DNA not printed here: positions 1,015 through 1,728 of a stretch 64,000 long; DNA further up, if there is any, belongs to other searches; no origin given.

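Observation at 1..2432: ABC ATPase, DUF3817 and three tandem paralogous MDAK small membrane proteins in a translationally coupled array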

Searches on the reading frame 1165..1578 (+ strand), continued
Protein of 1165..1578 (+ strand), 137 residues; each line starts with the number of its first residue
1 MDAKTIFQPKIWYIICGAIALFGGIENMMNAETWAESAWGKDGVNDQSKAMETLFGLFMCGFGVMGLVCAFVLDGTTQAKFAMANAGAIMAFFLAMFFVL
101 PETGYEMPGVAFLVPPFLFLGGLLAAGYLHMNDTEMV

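Call 25: find_related_loci(query=A3, collection=genome_contigs, flank=10000)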
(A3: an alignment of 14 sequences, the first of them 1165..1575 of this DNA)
Query A3 (137 aa) in genome_contigs; peptide patterns used: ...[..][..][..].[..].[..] (x = any residue, [..] = any of these).
104 stretches matched a pattern; 58 encode a relative of the query (tblastn E <= 1e-3); 58 distinct loci.
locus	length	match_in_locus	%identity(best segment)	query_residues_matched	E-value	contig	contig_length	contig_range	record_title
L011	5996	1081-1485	88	1-135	3e-78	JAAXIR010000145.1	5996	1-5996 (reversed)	MAG: Candidatus Poseidoniales archaeon isolate SW22112_bin_20 NODE_7945_length_5996_cov_7.554789, whole genome shotgun s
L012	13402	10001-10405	88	1-135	1e-77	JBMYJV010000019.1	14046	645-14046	MAG: Candidatus Poseidoniaceae archaeon isolate ME_XS_2109_bin_66 ME_XS_2109_bin_66_18, whole genome shotgun sequence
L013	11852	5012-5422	85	1-137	3e-77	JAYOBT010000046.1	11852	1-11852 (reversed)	MAG: Candidatus Poseidoniales archaeon isolate 139554_S156_metabat_bins_2.tsv.144 NODE_4954_length_11852_cov_15.346444,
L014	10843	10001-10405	87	1-135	2e-76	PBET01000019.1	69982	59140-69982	MAG: Methanobacteriota archaeon isolate SP314 130936, whole genome shotgun sequence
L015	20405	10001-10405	86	1-135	2e-76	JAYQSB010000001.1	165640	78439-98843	MAG: Candidatus Poseidoniales archaeon isolate SD3109_S39.concoct.084 NODE_3_length_165640_cov_8.67771, whole genome sho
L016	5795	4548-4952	87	1-135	6e-76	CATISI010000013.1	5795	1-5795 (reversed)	MAG: Candidatus Poseidoniaceae archaeon isolate bin.912 MAG genome assembly, contig: k119_1971309, whole genome shotgun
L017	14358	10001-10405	87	1-135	6e-76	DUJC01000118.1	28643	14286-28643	MAG TPA_asm: Candidatus Poseidoniaceae archaeon isolate UBA8574 contig_6537, whole genome shotgun sequence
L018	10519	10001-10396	89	1-132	3e-75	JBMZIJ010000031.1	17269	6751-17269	MAG: Candidatus Poseidoniaceae archaeon isolate ME_XS_2301_4_bin25 ME_XS_2301_4_bin25_30, whole genome shotgun sequence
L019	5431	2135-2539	84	1-135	6e-75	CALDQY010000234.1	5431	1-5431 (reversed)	MAG TPA_asm: uncultured Rhodobiaceae bacterium isolate ERR599054_bin.37_CONCOCT_v1.1_MAG genome assembly, contig: ERZ840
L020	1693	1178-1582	84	1-135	9e-77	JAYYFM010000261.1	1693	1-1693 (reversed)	MAG: Thermoplasmatota archaeon isolate XS_MAG85 XS_MAG85_0265, whole genome shotgun sequence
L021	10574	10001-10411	77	1-137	8e-71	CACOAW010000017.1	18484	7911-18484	MAG: uncultured Candidatus Poseidoniales archaeon isolate AH-287-M04 genome assembly, contig: AH-287-M04_NODE_17, whole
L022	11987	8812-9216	79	1-135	9e-70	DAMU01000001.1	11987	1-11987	MAG TPA_asm: Euryarchaeota archaeon UBA91 UBA91_contig_1685, whole genome shotgun sequence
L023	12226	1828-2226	77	1-133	6e-69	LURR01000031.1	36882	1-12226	MAG: Marine group II euryarchaeote REDSEA-S11_B3N4 scaffold31, whole genome shotgun sequence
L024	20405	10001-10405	76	1-135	2e-68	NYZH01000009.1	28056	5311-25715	MAG: Methanobacteriota archaeon isolate ARS60 999, whole genome shotgun sequence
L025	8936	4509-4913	87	1-135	5e-68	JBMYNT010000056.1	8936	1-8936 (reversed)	MAG: Candidatus Poseidoniaceae archaeon isolate ME_XS_2307_bin_75 ME_XS_2307_bin_75_55, whole genome shotgun sequence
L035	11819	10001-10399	74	1-133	2e-65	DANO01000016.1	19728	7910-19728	MAG TPA_asm: Euryarchaeota archaeon UBA171 UBA171_contig_4132, whole genome shotgun sequence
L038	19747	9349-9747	63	1-133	1e-55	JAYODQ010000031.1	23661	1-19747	MAG: Candidatus Poseidoniales archaeon isolate 139553_S155_concoct_bins.tsv.217 NODE_2734_length_23661_cov_17.641828, wh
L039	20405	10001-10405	62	1-135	3e-53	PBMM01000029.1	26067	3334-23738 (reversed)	MAG: Methanobacteriota archaeon isolate SP212 45049, whole genome shotgun sequence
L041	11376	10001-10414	36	1-132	3e-18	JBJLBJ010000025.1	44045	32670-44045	MAG: Candidatus Thalassarchaeaceae archaeon isolate LRMED-428 MGIIb-N1LRMED-428-C33, whole genome shotgun sequence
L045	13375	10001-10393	31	1-132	4e-16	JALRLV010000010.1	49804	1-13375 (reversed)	MAG: Candidatus Thalassarchaeaceae archaeon isolate WKH.41 NODE_10_length_49804_cov_10.617150, whole genome shotgun sequ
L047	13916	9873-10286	31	1-133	8e-16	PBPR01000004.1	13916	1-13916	MAG: Methanobacteriota archaeon isolate RS352 2613, whole genome shotgun sequence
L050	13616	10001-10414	31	1-133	3e-14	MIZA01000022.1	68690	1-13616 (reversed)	MAG: Marine Group III euryarchaeote CG-Epi1 CG-Epi1-C6, whole genome shotgun sequence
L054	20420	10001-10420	30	1-135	6e-12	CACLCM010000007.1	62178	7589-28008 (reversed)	MAG: uncultured Candidatus Poseidoniales archaeon isolate AG-461-G23 genome assembly, contig: AG-461-G23_NODE_7, whole g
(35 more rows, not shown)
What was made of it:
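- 58 species-level loci carry relatives (call 25).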

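Call 26: predict_structure(alignment_id=A3)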
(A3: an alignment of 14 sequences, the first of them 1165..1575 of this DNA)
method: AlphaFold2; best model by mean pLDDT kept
length: 137 residues; sequences in the alignment: 14
mean_pLDDT: 90.6   pTM: 0.81
mean pLDDT of the five models: 90.6, 89.7, 89.4, 88.8, 85.7
residues with pLDDT >= 90: 95; 70-90: 37; 50-70: 3; < 50: 2
segments of 3 or more residues with pLDDT < 50: none
pLDDT, mean of each block of 10 residues (from residue 1): 87 96 95 91 93 93 96 94 95 89 82 88 95 66
secondary structure, 60 per line:
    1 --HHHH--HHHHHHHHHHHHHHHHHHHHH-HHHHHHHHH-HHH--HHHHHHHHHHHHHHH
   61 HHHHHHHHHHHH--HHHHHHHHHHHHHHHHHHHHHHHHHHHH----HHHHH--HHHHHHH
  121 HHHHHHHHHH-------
elements in order: H3-6 H9-29 H31-39 H46-72 H75-102 H107-111 H114-130
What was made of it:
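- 1165..1578 (+): MDAK1, 137 aa, the 'leader' subfamily (B). It is a four-TM protein with a conserved extracellular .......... loop. AF2 model with pLDDT 90.6 and pTM 0.81, four TM helices plus a short loop helix (call 26).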

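Call 27: search_protein_representatives(alignment_id=A3)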
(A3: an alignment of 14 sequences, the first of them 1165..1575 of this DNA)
Query: 14 sequences, 147 profile positions. Proteins with E-value up to 0.001 (for the whole library): 101; up to 1e-10: 39; up to 1e-30: 4. The best 101 are listed.
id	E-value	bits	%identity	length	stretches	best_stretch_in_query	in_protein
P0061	4.1e-57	208.3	-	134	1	1-139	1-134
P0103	1.0e-48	181.1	-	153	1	1-147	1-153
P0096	2.2e-39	150.8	-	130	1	1-98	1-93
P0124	1.3e-37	145.0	-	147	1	1-140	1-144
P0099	8.0e-25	103.6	-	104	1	1-65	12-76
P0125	3.9e-24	101.4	-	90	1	54-147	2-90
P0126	1.1e-22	96.6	-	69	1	1-59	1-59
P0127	2.3e-22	95.6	-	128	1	4-138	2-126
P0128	2.6e-22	95.5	-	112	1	1-104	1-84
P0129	5.4e-22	94.4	-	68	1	1-55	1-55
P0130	4.4e-21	91.4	-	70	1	77-142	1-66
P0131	4.5e-19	84.9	-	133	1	4-139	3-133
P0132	1.6e-18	83.1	-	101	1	1-96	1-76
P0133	2.6e-18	82.4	-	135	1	3-139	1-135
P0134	6.9e-18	81.1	-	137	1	4-140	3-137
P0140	1.0e-15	74.1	-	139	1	7-137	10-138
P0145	4.1e-14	68.8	-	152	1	6-139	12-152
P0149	7.0e-13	64.8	-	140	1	1-139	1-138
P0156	1.2e-11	60.8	-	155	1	3-139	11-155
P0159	1.9e-10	56.9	-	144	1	1-141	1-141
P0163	2.5e-09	53.3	-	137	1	1-139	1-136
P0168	9.1e-09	51.5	-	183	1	3-139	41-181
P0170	1.0e-08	51.3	-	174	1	2-145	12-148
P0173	1.8e-08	50.5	-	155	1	3-142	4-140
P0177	2.0e-07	47.2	-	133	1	5-133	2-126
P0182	7.6e-07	45.3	-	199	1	3-140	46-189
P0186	1.5e-06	44.3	-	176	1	4-140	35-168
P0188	1.9e-06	43.9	-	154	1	2-141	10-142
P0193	8.1e-06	41.9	-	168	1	3-106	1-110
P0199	2.6e-05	40.3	-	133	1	4-132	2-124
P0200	2.8e-05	40.2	-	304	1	6-106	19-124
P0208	7.6e-05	38.8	-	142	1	3-138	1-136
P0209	7.8e-05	38.7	-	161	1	6-136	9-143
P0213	2.6e-04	37.0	-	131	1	1-137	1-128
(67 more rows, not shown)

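Call 34: fold_search(model_id=the predicted structure, library=pdb)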
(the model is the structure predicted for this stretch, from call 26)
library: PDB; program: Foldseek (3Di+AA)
matches with E <= 10: 220; with E <= 0.001: 0
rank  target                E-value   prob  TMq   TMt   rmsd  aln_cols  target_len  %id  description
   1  3dby_A                7.0e-01  0.80  0.47  0.28   6.1       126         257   12  Crystal structure of uncharacterized protein from Bacillus cereus G9241 (CSAP Target) (released 2008-07-29)
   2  3dby_M                8.6e-01  0.75  0.46  0.27   6.7       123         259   11  Crystal structure of uncharacterized protein from Bacillus cereus G9241 (CSAP Target) (released 2008-07-29)
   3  6wv7_A                9.0e-01  0.77  0.55  0.24   6.3       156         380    9  Human VKOR with Chlorophacinone (released 2020-11-11)
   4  6wv5                  1.4e+00  0.33  0.41  0.19   7.8       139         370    9  Human VKOR C43S mutant with vitamin K1 epoxide (released 2020-11-11)
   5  6wv8                  1.4e+00  0.60  0.53  0.23   6.8       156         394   10  Takifugu rubripes VKOR-like C138S mutant with vitamin K1 (released 2020-11-11)
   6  9g3g_B                1.4e+00  0.10  0.24  0.10  21.5       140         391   15  Cryo-EM structure of SbmA in the inward-facing-occluded conformation in lipid nanodiscs (released 2025-07-23)
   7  4nv6                  1.6e+00  0.44  0.46  0.27   6.5       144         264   13  C212A mutant of Synechococcus VKOR (released 2014-02-12)
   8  6uuj_E                1.6e+00  0.12  0.29  0.25  24.4       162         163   10  Structure of PE5-PPE4-EspG3 complex from the type VII (ESX-3) secretion system, space group P212121 (released 2020-01-29)
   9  7mfi_A                1.9e+00  0.33  0.43  0.38   7.7       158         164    9  Bovine sigma-2 receptor bound to cholesterol (released 2021-12-15)
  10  9div_C                2.0e+00  0.25  0.35  0.34  16.7       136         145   12  The crystal structure of de novo designed ChuA binding protein C8 (released 2025-05-21)
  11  4tob_L                2.0e+00  0.21  0.34  0.31  17.5       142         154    6  1.95A resolution structure of BfrB (Q151L) from Pseudomonas aeruginosa (released 2015-02-11)
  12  7xa2                  2.2e+00  0.30  0.40  0.39  15.7       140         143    8  Thermotoga maritima ferritin variant-Tm-E(S111H) (released 2023-02-15)
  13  4wyq_A                2.2e+00  0.14  0.28  0.31   7.4       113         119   13  Crystal structure of the Dicer-TRBP interface (released 2014-12-17)
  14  3dby_D                2.3e+00  0.44  0.49  0.28   5.8       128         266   11  Crystal structure of uncharacterized protein from Bacillus cereus G9241 (CSAP Target) (released 2008-07-29)
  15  9div_F                2.3e+00  0.28  0.34  0.35  15.1       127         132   14  The crystal structure of de novo designed ChuA binding protein C8 (released 2025-05-21)
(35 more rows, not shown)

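Call 36: search_protein_families(library=pfam, alignment_id=A4, max_evalue=1)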
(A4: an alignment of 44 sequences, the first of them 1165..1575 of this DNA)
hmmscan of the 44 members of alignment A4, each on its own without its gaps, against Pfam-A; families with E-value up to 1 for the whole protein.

A. member 1, window:1165-1575:+ (137 aa): 2 families
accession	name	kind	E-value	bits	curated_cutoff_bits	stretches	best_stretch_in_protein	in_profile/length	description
PF11992.13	TgpA_N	-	0.022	14.2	30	1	40-125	76-142/333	TgpA N-terminal domain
PF12698.13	ABC2_membrane_3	-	0.039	13.5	31.6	1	13-127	222-319/347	ABC-2 family transporter protein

B. families by the number of members that match (of 44 scanned): 57 families (the first 25 are shown)
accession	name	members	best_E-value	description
PF14126.11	DUF4293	3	0.045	Domain of unknown function (DUF4293)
PF13346.12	ABC2_membrane_5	3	0.075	ABC-2 family transporter protein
PF03694.18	Erg28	2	0.00065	Erg28 like protein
PF09971.14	DUF2206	2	0.0069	Predicted membrane protein (DUF2206)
PF20064.4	DUF6463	2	0.0079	Family of unknown function (DUF6463)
PF00060.32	Lig_chan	2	0.016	Ligand-gated ion channel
PF06197.19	DUF998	2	0.016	Protein of unknown function (DUF998)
PF12698.13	ABC2_membrane_3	2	0.019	ABC-2 family transporter protein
PF09843.14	DUF2070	2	0.073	Predicted membrane protein (DUF2070)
PF08872.15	KGK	2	0.12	KGK domain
PF06965.17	Na_H_antiport_1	1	0.0002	Na+/H+ antiporter 1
PF02293.20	AmiS_UreI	1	0.0018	AmiS/UreI family transporter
PF11377.13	DUF3180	1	0.0052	Protein of unknown function (DUF3180)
PF06993.17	DUF1304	1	0.0061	Protein of unknown function (DUF1304)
PF14235.11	DUF4337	1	0.0077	Domain of unknown function (DUF4337)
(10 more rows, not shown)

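Call 41: search_protein_families(library=pfam, proteins=[L047:8788-9861:+, L054:8949-9917:+, L054:10441-11139:+, L054:11986-12627:+, L054:12672-13637:+, L039:8594-9904:+, L038:7629-9263:+, L035:8865-9785:+, L041:9001-9894:-, L024:10452-12215:-], max_evalue=0.001)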
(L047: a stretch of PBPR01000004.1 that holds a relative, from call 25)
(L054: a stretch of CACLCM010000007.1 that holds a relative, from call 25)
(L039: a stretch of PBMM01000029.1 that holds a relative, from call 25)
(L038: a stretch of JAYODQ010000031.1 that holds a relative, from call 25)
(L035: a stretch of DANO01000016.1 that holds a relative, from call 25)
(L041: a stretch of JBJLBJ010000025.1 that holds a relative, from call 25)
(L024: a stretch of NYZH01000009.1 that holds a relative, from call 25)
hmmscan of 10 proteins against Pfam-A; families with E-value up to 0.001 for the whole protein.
L047:8788-9861:+ (358 aa): 0 families

L054:8949-9917:+ (323 aa): 1 family
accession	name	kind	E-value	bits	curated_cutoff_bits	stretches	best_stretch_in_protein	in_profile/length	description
PF03439.18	Spt5-NGN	-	1.2e-09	38.5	22.4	1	157-218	2-61/84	Early transcription elongation factor of RNA pol II, NGN section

L054:10441-11139:+ (233 aa): 0 families

L054:11986-12627:+ (214 aa): 1 family
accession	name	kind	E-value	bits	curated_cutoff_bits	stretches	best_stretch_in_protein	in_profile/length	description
PF00687.26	Ribosomal_L1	-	2.3e-43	148.5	32.2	1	18-206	6-198/198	Ribosomal protein L1p/L10e family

L054:12672-13637:+ (322 aa): 2 families
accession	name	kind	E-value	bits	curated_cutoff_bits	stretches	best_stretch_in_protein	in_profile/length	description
PF17777.6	RL10P_insert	-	2.4e-15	56.6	29.1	1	94-164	1-71/71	Insertion domain in 60S ribosomal protein L10P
PF00466.25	Ribosomal_L10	-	7.9e-08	32.7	22.8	1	2-87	14-97/100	Ribosomal protein L10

L039:8594-9904:+ (437 aa): 4 families
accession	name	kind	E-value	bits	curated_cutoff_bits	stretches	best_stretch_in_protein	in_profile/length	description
PF10996.14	Beta-Casp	-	8.7e-12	46.1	27.7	1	247-355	2-120/120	Beta-Casp domain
PF00753.33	Lactamase_B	-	3.7e-08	34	22.7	1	64-193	40-161/196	Metallo-beta-lactamase superfamily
PF12706.13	Lactamase_B_2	-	8.1e-08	32.5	27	1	54-207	16-166/200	Beta-lactamase superfamily domain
PF07521.17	RMMBL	-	1.8e-07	31.5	21.6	1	370-428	4-63/63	Zn-dependent metallo-hydrolase RNA specificity domain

L038:7629-9263:+ (545 aa): 2 families
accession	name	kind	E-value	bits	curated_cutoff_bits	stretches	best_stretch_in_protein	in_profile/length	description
PF01808.24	AICARFT_IMPCHas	-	3.1e-95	319.6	25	1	140-478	1-310/311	AICARFT/IMPCHase bienzyme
PF02142.27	MGS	-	1.8e-18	66.9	24.1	1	19-135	1-94/94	MGS-like domain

L035:8865-9785:+ (307 aa): 1 family
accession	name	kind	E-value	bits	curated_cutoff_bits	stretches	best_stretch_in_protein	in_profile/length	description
PF00850.24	Hist_deacetyl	-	2.6e-53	181.7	27.9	1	24-281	5-284/298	Histone deacetylase domain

L041:9001-9894:- (298 aa): 1 family
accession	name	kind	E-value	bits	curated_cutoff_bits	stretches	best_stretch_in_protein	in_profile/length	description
PF00849.27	PseudoU_synth_2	-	8.2e-32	111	26.8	1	90-240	2-151/152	RNA pseudouridylate synthase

L024:10452-12215:- (588 aa): 0 families
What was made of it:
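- In some lineages the genes sit inside a housekeeping cluster, spt5 to rpl1/rpl10 (call 41).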

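Call 42: search_protein_families(library=phrogs, proteins=[window:1165-1575:+], max_evalue=0.01)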
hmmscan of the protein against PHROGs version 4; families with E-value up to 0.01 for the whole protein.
window:1165-1575:+ (137 aa): 0 families

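Call 46: find_related_loci(query=A3, collection=viral_contigs, flank=5000)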
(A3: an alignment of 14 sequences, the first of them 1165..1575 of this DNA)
Query A3 (137 aa) in viral_contigs; peptide patterns used: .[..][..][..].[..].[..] (x = any residue, [..] = any of these).
54 stretches matched a pattern, but none encodes a relative of the query by tblastn (E <= 1e-3).
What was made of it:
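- There are no relatives in IMG/VR viral contigs and no PHROGs hit (calls 42, 46).
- Tried and rejected: There are no relatives in IMG/VR (call 46).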
